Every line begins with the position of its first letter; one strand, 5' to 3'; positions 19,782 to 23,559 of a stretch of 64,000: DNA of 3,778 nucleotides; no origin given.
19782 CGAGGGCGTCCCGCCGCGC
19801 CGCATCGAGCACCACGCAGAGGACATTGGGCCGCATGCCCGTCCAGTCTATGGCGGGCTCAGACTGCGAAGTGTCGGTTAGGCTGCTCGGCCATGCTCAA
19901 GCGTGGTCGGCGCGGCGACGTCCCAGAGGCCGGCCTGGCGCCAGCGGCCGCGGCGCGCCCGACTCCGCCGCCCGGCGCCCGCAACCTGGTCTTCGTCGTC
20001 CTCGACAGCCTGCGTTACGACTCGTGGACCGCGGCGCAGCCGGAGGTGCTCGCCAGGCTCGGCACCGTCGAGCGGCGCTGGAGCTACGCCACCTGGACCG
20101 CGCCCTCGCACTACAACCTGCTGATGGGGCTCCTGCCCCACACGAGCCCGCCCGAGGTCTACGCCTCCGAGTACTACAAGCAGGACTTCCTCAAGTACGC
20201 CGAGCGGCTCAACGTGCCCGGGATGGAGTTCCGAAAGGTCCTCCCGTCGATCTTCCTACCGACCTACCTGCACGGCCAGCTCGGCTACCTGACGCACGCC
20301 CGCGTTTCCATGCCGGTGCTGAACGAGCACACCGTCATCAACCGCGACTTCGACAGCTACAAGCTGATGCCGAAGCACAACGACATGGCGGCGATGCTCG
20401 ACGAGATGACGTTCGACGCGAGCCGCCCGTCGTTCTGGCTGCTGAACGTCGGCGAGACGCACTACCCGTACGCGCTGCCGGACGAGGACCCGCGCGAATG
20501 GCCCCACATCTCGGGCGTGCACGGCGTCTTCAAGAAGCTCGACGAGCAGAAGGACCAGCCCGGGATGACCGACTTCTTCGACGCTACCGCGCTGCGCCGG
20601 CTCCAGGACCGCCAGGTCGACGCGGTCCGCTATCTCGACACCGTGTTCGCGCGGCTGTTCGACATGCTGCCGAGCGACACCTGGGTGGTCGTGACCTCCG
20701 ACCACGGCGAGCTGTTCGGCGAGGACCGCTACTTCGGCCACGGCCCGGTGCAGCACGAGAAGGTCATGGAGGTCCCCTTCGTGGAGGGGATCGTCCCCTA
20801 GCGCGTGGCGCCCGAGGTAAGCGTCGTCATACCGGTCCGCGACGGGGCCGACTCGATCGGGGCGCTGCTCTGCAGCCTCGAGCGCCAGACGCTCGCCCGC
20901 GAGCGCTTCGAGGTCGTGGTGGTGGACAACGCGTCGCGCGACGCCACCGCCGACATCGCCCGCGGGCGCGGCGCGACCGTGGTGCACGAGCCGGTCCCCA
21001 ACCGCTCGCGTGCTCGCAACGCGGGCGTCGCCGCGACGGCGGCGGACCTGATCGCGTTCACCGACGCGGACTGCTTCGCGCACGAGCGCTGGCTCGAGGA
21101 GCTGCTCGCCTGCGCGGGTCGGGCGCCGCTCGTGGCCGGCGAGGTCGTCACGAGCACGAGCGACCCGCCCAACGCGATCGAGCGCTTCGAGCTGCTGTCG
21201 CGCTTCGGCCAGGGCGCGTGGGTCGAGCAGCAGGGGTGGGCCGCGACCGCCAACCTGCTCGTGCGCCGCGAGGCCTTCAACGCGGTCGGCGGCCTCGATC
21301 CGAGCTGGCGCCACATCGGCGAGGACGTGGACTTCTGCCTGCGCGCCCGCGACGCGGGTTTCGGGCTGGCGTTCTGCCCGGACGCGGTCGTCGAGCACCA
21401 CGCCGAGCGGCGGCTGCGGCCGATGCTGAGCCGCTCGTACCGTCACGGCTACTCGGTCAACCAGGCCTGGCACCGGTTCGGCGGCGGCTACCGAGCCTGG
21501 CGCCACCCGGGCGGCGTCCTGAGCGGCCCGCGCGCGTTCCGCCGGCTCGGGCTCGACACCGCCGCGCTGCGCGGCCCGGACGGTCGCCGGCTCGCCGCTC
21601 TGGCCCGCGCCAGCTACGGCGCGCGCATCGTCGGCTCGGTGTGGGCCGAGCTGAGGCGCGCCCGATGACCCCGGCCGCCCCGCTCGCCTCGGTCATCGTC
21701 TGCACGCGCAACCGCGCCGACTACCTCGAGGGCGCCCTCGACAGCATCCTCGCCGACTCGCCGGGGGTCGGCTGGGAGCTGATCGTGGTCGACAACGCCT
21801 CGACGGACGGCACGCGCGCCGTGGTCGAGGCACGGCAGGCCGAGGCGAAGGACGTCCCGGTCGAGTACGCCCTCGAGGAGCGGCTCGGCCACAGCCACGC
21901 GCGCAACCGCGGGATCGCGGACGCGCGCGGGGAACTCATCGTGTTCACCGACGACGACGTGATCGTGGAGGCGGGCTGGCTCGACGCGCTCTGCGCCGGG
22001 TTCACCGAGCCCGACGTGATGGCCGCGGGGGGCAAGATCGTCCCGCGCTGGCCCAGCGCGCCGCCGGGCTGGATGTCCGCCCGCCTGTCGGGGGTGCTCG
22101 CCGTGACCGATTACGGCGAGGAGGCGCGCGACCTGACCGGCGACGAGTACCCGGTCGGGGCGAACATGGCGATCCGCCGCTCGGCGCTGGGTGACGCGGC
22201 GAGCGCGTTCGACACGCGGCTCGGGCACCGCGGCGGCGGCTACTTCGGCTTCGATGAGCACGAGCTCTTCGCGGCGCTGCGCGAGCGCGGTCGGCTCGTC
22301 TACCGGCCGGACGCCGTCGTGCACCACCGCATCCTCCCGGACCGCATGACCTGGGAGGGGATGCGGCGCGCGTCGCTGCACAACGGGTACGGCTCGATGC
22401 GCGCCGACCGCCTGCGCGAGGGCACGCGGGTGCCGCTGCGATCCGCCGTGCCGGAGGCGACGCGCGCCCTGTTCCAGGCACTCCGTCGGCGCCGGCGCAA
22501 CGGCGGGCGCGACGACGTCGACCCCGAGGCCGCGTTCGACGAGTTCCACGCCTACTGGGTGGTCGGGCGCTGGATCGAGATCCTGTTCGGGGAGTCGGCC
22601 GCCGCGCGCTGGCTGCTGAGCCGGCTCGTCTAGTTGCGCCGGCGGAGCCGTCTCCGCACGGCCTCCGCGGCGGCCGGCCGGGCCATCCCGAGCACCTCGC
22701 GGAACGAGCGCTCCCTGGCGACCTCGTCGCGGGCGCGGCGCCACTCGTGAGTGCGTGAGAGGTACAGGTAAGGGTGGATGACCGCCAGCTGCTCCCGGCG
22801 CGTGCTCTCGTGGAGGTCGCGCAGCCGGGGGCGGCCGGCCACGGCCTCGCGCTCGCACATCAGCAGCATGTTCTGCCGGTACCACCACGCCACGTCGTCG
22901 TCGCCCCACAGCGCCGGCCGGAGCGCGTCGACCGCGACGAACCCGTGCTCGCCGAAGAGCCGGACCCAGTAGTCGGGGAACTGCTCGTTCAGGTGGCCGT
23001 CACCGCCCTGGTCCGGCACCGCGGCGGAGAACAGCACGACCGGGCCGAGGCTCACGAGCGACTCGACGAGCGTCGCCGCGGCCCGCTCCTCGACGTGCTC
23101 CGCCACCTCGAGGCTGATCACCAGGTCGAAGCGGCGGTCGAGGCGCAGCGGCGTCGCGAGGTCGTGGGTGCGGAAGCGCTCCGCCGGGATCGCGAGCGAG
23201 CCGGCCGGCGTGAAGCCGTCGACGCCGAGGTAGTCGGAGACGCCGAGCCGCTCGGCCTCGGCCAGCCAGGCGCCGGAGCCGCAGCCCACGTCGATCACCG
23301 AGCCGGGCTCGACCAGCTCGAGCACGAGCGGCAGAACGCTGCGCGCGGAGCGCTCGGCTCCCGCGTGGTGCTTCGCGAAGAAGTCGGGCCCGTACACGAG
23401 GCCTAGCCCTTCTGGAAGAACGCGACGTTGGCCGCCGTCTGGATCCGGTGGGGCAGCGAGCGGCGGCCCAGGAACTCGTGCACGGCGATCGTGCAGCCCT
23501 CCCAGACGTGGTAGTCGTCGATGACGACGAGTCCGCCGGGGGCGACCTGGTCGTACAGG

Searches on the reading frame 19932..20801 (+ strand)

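Call 55: search_protein_families(library=pfam, proteins=[window:19932-20801:+], max_evalue=0.001)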
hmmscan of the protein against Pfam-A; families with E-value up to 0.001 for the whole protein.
window:19932-20801:+ (289 aa): 2 families
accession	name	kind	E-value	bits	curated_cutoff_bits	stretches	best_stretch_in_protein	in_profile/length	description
PF00884.28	Sulfatase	-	1.5e-10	41.3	25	1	17-284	1-270/301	Sulfatase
PF08665.17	PglZ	-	0.00074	20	25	0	231-264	144-176/179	PglZ domain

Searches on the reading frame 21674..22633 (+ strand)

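Call 55: search_protein_families(library=pfam, proteins=[window:21674-22633:+], max_evalue=0.001)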
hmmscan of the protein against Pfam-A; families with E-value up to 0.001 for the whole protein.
window:21674-22633:+ (319 aa): 4 families
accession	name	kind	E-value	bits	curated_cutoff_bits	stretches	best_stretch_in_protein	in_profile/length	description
PF00535.33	Glycos_transf_2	-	1.6e-26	93.7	23.3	1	6-172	1-164/168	Glycosyl transferase family 2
PF13641.12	Glyco_tranf_2_3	-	4.6e-17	63.2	27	1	5-219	3-212/230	Glycosyltransferase like family 2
PF10111.15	Glyco_tranf_2_2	-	1.3e-05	25.2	27.3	1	34-99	30-95/276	Glycosyltransferase like family 2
PF13506.12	Glyco_transf_21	-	0.00036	20.5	21.7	1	79-174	24-116/174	Glycosyl transferase family 21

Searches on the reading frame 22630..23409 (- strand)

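Call 55: search_protein_families(library=pfam, proteins=[window:22630-23409:-], max_evalue=0.001)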
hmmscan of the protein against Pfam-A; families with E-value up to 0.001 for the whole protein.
window:22630-23409:- (259 aa): 4 families
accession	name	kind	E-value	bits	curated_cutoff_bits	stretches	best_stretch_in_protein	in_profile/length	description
PF13489.12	Methyltransf_23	-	6.9e-13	49.1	27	1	19-156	7-142/164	Methyltransferase domain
PF08241.18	Methyltransf_11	-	1.1e-06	29.6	21.2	1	39-112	1-79/95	Methyltransferase domain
PF13649.12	Methyltransf_25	-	6e-06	27.3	27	1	38-116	1-87/97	Methyltransferase domain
PF08242.18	Methyltransf_12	-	5.3e-05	24.3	30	1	39-112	1-84/98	Methyltransferase domain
